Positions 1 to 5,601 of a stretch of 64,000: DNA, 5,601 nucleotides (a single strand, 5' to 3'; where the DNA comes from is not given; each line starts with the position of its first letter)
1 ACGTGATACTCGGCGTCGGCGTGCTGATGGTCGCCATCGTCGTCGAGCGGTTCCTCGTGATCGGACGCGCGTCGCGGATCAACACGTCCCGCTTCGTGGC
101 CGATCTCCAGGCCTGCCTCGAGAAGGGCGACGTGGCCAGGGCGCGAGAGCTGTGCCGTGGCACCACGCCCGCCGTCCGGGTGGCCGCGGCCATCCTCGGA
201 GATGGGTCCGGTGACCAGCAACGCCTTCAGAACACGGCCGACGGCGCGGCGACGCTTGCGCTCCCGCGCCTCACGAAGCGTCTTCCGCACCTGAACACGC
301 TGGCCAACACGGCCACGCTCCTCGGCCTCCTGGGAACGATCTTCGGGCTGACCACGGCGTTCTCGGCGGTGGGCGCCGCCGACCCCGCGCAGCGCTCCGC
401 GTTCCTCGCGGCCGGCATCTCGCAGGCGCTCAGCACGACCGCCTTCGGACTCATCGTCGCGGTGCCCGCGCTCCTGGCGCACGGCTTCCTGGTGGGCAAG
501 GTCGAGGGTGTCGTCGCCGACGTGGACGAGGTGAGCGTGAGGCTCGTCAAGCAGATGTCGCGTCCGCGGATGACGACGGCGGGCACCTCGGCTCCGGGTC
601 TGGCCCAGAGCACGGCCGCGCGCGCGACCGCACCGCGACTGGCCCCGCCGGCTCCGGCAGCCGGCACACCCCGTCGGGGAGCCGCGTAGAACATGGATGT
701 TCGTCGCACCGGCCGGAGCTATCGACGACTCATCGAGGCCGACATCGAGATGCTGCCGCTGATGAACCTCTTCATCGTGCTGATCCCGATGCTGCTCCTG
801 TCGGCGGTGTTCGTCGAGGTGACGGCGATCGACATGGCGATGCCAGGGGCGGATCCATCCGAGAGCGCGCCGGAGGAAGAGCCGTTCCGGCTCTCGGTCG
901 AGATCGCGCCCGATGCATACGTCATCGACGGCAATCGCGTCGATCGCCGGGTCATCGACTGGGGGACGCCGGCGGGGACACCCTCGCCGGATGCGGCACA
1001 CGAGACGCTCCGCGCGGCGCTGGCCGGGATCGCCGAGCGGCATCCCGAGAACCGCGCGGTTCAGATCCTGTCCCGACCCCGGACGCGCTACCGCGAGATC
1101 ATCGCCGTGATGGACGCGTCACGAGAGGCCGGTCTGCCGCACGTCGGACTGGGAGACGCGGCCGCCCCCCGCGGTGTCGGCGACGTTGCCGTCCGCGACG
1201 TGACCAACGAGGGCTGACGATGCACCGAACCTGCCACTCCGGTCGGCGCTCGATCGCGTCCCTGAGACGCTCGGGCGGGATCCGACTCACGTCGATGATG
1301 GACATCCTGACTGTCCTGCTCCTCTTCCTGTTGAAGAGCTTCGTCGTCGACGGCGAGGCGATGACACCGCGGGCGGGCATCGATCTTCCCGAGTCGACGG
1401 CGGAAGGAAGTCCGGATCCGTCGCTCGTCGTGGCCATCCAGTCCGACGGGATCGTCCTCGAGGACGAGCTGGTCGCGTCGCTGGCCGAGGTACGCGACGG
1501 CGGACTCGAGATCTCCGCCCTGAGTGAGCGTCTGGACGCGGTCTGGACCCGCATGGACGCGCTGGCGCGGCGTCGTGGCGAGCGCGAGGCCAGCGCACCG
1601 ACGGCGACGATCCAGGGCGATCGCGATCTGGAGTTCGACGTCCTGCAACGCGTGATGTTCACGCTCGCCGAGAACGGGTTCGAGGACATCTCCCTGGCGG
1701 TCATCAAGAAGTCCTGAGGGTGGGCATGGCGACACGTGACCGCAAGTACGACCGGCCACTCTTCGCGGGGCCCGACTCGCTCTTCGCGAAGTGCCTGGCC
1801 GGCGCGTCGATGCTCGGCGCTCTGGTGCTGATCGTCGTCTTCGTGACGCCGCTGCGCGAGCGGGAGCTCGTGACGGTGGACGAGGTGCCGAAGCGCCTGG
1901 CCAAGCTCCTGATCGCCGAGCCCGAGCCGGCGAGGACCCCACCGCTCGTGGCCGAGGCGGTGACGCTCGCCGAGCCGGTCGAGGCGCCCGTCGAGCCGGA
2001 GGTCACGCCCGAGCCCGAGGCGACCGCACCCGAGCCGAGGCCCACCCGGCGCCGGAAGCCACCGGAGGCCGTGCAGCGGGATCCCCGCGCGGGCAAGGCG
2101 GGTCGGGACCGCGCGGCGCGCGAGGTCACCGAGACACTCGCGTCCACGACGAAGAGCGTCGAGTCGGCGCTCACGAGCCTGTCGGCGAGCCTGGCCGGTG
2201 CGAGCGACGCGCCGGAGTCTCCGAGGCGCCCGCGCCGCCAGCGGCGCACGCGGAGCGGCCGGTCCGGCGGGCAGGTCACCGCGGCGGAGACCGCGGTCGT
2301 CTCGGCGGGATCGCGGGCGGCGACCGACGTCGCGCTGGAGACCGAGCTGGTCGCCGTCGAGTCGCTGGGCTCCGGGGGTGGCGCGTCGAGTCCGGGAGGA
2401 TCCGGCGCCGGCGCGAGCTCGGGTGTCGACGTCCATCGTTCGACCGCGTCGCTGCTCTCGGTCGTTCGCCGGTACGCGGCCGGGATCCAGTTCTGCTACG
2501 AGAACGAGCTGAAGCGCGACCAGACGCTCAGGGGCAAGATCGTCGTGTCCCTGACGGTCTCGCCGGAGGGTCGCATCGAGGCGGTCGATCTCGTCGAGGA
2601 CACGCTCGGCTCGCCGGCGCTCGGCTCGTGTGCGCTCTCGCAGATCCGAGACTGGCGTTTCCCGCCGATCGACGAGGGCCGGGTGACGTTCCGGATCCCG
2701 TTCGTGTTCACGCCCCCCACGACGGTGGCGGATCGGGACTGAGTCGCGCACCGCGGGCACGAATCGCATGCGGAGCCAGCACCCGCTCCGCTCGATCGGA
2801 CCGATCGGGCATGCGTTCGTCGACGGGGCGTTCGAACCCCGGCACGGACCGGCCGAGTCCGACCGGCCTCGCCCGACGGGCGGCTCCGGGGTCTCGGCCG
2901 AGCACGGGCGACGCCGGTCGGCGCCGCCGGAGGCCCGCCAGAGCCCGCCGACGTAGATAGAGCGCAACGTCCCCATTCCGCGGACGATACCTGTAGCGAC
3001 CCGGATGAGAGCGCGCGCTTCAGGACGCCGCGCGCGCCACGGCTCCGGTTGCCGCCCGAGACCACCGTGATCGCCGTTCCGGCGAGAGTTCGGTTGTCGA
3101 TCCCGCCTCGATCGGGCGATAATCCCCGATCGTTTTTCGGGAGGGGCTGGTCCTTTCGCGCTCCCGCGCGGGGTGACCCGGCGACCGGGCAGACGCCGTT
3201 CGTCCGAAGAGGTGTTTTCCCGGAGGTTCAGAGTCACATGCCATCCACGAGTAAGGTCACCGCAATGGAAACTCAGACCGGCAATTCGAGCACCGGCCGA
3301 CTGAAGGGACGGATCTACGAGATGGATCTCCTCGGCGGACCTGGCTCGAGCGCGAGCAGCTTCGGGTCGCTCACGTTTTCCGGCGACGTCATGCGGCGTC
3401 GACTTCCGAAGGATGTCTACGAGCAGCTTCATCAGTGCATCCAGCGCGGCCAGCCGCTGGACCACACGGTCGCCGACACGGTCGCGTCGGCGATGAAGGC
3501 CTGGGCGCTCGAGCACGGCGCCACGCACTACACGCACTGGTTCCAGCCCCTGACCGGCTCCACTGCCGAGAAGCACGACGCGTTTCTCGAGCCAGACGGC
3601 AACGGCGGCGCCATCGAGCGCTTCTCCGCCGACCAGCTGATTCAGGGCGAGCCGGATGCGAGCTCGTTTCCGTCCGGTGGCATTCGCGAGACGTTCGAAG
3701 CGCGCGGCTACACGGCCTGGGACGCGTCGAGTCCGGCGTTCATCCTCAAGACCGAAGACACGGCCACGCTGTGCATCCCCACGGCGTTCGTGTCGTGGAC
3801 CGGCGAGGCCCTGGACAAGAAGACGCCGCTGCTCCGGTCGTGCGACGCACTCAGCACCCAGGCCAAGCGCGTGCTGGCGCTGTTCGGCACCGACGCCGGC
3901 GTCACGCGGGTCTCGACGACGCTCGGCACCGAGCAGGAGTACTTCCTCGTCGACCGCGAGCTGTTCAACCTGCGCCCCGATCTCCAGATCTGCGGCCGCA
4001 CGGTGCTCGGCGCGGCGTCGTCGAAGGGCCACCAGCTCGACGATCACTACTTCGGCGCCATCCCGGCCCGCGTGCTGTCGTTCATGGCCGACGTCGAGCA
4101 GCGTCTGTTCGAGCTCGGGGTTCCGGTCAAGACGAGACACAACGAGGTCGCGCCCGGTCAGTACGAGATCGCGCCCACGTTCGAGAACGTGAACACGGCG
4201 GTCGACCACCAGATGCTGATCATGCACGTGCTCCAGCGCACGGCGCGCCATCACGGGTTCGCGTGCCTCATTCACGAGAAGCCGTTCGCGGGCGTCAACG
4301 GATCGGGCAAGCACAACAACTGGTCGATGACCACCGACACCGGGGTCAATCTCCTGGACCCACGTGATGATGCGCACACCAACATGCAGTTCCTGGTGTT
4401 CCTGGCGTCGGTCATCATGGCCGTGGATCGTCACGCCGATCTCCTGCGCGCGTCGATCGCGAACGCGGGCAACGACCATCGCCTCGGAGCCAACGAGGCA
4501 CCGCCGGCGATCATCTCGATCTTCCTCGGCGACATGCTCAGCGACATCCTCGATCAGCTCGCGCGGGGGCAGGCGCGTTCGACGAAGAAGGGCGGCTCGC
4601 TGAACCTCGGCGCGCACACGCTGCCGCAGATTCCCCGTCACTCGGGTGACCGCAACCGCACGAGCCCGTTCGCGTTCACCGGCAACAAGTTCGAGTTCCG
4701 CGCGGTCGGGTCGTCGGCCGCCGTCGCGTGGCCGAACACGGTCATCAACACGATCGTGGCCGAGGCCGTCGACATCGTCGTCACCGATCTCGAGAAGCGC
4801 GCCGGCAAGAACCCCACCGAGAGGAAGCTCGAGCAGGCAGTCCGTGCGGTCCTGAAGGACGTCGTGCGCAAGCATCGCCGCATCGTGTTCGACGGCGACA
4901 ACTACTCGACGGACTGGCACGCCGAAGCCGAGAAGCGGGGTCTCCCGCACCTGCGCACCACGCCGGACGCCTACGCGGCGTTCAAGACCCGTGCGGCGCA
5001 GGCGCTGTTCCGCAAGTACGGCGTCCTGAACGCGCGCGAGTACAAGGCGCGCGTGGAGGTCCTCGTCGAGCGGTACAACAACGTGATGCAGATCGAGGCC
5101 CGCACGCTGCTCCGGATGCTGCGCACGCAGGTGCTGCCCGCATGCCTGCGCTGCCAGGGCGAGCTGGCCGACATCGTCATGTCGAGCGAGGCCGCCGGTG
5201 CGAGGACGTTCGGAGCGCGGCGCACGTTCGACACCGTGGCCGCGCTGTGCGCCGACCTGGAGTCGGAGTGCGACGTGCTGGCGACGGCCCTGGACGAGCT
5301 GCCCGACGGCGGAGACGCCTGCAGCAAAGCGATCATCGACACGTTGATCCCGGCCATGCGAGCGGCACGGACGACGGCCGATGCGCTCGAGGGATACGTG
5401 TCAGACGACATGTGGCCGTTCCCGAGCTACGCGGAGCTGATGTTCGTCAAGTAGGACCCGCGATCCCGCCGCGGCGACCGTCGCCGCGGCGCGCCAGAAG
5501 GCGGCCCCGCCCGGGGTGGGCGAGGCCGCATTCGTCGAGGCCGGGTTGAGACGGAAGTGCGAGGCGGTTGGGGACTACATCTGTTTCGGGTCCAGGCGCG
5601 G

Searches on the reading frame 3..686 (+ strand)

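Call 7: search_protein_families(library=pfam, proteins=[window:3-686:+], max_evalue=0.001)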
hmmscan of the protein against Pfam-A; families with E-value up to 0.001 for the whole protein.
window:3-686:+ (228 aa): 1 family
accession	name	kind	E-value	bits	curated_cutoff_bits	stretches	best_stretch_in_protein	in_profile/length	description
PF01618.21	MotA_ExbB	-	1.8e-23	83.1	22.9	1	68-175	20-126/127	MotA/TolQ/ExbB proton channel family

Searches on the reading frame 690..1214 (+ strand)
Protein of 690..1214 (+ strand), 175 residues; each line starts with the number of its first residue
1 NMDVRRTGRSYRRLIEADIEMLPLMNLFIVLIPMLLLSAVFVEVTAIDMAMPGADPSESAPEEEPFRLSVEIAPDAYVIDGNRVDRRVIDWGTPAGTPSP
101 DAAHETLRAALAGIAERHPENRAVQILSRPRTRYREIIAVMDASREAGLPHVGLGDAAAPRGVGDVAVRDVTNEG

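Call 7: search_protein_families(library=pfam, proteins=[window:690-1214:+], max_evalue=0.001)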
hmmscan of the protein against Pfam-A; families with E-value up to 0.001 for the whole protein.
window:690-1214:+ (175 aa): 1 family
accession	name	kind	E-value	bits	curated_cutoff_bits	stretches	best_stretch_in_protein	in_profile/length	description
PF02472.21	ExbD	-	5.9e-14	52.7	25.4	1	16-154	5-123/128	Biopolymer transport protein ExbD/TolR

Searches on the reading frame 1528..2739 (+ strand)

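Call 7: search_protein_families(library=pfam, proteins=[window:1528-2739:+], max_evalue=0.001)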
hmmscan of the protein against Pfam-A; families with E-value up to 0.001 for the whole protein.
window:1528-2739:+ (404 aa): 1 family
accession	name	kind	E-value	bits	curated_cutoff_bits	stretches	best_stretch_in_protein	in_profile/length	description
PF03544.19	TonB_C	-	9e-07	29.7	24.6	1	330-395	10-78/79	Gram-negative bacterial TonB protein C-terminal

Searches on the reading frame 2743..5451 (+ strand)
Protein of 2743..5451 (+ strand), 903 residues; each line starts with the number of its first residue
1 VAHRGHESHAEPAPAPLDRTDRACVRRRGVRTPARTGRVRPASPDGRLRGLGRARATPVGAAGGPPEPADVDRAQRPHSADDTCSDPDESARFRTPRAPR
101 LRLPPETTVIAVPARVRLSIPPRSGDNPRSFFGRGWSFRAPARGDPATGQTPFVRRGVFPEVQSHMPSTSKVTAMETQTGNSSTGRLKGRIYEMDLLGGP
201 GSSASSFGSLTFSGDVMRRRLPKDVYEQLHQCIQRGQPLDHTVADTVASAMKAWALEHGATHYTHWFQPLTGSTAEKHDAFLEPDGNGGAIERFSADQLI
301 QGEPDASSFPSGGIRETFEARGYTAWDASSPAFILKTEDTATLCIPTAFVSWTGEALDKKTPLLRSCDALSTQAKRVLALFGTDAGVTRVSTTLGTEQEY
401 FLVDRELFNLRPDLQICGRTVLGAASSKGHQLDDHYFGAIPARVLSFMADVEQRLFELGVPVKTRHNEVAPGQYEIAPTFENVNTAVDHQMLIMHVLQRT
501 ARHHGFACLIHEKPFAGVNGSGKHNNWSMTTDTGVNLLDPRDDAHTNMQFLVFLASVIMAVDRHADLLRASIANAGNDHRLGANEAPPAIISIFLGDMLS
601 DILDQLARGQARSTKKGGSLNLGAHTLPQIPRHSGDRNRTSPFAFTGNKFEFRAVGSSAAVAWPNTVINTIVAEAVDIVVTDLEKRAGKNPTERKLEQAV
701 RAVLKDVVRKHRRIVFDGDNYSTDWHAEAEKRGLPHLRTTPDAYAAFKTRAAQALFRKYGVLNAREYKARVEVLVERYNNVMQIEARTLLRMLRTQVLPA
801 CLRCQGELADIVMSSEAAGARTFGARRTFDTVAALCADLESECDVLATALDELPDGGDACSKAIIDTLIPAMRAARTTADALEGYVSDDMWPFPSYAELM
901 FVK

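Call 7: search_protein_families(library=pfam, proteins=[window:2743-5451:+], max_evalue=0.001)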
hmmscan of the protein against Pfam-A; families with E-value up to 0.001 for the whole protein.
window:2743-5451:+ (903 aa): 3 families
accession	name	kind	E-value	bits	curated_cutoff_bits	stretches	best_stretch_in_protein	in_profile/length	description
PF12437.13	GSIII_N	-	1.1e-76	256.3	25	1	205-366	3-160/160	Glutamine synthetase type III N terminal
PF18318.6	Gln-synt_C-ter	-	3.8e-37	127.1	22.7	1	699-813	1-115/118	Glutamine synthetase C-terminal domain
PF00120.29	Gln-synt_C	-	5.2e-20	72.2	24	1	374-558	8-185/344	Glutamine synthetase, catalytic domain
